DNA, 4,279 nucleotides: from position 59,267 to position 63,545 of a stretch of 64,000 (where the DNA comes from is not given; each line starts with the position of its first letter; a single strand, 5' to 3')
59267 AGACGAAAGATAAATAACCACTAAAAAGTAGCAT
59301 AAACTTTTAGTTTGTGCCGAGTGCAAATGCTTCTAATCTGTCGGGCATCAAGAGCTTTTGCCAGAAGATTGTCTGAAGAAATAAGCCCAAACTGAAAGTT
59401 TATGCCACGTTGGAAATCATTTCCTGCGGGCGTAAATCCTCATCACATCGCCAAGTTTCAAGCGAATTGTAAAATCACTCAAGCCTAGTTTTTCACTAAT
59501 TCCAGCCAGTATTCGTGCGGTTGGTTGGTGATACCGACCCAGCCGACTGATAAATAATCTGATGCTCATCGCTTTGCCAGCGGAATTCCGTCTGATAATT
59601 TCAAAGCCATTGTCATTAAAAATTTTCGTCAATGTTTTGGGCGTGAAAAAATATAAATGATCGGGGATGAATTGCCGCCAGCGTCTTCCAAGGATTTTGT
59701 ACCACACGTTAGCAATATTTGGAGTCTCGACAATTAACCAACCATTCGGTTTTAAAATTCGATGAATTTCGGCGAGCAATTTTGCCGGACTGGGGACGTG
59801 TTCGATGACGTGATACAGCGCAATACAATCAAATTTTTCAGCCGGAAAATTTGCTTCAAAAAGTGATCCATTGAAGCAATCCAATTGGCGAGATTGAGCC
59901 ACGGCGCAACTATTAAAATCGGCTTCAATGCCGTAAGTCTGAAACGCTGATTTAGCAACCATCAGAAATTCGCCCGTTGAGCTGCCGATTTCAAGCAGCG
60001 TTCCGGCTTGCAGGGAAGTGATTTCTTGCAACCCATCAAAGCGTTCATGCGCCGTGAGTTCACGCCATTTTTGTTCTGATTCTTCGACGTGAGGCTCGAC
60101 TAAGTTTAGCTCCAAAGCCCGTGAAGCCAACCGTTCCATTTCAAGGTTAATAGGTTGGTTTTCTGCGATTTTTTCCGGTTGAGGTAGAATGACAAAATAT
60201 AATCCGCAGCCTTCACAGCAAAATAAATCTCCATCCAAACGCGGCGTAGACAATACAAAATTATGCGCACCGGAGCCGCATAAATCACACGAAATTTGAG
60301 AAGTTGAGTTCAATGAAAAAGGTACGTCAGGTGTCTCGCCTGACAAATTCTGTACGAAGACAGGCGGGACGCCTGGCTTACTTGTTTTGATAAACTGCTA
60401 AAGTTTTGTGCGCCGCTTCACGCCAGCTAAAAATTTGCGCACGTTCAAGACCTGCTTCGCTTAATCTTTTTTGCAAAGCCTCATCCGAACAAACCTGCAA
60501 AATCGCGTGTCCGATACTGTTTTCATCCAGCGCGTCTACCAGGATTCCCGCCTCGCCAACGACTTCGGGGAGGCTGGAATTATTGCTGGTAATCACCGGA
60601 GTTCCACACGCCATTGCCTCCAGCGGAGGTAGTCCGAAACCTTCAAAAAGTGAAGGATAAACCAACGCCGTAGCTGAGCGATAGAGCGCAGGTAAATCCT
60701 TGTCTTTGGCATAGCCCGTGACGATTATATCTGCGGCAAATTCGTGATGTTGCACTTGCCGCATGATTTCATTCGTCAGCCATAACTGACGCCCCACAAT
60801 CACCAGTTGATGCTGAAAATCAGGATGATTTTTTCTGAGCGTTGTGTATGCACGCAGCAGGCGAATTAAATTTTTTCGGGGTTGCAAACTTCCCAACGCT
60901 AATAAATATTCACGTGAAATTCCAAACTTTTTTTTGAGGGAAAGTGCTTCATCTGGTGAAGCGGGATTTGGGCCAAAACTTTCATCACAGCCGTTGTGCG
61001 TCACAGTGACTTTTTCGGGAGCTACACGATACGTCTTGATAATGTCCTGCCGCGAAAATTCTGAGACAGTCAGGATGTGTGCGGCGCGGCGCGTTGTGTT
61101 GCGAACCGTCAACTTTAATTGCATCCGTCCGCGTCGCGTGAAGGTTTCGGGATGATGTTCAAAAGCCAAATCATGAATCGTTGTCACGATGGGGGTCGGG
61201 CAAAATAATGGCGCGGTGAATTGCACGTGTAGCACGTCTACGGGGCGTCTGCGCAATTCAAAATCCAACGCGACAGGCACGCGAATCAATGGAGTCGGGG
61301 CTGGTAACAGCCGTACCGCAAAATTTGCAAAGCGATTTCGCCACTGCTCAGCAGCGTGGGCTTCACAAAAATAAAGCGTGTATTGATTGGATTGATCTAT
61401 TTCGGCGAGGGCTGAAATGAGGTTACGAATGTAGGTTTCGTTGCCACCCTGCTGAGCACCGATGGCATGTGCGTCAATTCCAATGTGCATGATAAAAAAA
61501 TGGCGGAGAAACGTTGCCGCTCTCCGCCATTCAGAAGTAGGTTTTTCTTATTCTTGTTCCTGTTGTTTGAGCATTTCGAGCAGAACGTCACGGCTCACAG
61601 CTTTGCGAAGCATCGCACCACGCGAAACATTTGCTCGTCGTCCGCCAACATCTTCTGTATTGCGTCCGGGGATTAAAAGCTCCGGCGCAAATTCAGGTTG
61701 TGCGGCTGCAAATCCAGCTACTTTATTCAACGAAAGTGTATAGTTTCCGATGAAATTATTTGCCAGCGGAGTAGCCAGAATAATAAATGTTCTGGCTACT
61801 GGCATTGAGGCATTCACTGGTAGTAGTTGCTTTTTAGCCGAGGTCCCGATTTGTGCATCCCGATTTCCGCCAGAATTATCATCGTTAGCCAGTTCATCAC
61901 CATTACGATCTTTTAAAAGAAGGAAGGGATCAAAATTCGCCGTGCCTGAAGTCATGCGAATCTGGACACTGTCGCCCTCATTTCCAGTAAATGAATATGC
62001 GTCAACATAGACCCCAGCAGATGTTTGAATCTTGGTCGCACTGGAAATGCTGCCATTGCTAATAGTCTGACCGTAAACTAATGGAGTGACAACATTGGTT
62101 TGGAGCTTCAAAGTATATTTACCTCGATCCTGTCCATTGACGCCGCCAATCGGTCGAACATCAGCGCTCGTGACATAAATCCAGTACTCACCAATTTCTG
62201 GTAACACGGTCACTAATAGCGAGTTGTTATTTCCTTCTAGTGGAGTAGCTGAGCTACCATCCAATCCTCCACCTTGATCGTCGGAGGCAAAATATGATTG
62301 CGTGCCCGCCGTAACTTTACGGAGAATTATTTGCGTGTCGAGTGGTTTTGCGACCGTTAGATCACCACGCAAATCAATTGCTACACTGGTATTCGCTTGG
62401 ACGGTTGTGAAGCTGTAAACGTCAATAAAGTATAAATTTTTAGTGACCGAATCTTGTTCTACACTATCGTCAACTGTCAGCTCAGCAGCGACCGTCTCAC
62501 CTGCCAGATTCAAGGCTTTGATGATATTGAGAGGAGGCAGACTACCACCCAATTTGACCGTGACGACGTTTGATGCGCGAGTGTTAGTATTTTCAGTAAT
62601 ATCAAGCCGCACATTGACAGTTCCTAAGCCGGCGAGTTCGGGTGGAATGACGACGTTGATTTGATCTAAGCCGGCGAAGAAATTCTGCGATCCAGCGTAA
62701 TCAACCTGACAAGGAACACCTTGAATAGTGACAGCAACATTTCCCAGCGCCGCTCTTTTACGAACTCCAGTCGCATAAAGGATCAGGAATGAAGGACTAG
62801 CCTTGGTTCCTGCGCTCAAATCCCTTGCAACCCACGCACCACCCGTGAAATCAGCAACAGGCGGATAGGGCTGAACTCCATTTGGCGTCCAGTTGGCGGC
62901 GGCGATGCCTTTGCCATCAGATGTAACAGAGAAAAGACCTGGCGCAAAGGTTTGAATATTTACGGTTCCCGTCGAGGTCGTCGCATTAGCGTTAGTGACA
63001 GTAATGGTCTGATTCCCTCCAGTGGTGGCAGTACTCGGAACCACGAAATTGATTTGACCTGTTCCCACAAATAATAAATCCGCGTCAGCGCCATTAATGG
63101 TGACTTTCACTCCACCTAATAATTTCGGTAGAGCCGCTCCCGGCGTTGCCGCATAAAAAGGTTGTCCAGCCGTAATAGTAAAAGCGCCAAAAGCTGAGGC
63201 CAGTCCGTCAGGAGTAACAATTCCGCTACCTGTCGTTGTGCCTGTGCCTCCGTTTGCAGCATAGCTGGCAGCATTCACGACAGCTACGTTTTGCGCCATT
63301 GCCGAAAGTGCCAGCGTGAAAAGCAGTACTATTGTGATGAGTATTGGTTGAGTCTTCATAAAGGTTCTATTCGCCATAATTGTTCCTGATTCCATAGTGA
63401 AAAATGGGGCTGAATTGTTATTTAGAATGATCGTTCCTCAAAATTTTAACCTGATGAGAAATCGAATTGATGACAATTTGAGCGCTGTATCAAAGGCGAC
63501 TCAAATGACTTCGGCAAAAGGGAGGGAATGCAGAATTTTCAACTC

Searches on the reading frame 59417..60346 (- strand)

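Call 67: search_protein_families(library=pfam, proteins=[window:59417-60346:-], max_evalue=0.000001)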
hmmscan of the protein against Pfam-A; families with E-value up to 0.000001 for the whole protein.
window:59417-60346:- (309 aa): 5 families
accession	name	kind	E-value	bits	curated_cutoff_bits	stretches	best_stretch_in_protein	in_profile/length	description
PF13489.12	Methyltransf_23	-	5.2e-26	91.8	27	1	111-251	20-162/164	Methyltransferase domain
PF08241.18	Methyltransf_11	-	3.8e-16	59.9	21.2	1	118-206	1-95/95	Methyltransferase domain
PF13649.12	Methyltransf_25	-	8.9e-10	39.6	27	1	118-202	2-97/97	Methyltransferase domain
PF08242.18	Methyltransf_12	-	8.3e-09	36.5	30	1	118-204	1-98/98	Methyltransferase domain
PF13847.12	Methyltransf_31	-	9.3e-08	32.3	27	1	116-210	6-113/145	Methyltransferase domain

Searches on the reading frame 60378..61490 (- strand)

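Call 67: search_protein_families(library=pfam, proteins=[window:60378-61490:-], max_evalue=0.000001)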
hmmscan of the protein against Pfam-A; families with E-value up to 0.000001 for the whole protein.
window:60378-61490:- (370 aa): 5 families
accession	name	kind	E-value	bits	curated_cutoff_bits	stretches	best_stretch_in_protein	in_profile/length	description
PF00534.26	Glycos_transf_1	-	3.4e-34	118.3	26.4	1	192-348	14-170/172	Glycosyl transferases group 1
PF13692.12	Glyco_trans_1_4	-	1.4e-29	103.6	27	1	195-336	3-142/142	Glycosyl transferases group 1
PF13439.12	Glyco_transf_4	-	1.5e-19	71.1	28.5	1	15-171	2-169/170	Glycosyltransferase Family 4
PF20706.3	GT4-conflict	-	1.7e-15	57.3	26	1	163-337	176-340/385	Family 4 Glycosyltransferase in conflict systems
PF13579.12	Glyco_trans_4_4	-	9.8e-09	36.2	29.7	1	15-167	1-158/158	Glycosyl transferase 4-like domain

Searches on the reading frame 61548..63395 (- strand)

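Call 67: search_protein_families(library=pfam, proteins=[window:61548-63395:-], max_evalue=0.000001)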
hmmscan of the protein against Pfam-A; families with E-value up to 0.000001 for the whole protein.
window:61548-63395:- (615 aa): 1 family
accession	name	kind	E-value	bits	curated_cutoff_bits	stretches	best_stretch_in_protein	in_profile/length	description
PF04151.21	PPC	-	1.2e-08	36.2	25.9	0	464-517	2-55/70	Bacterial pre-peptidase C-terminal domain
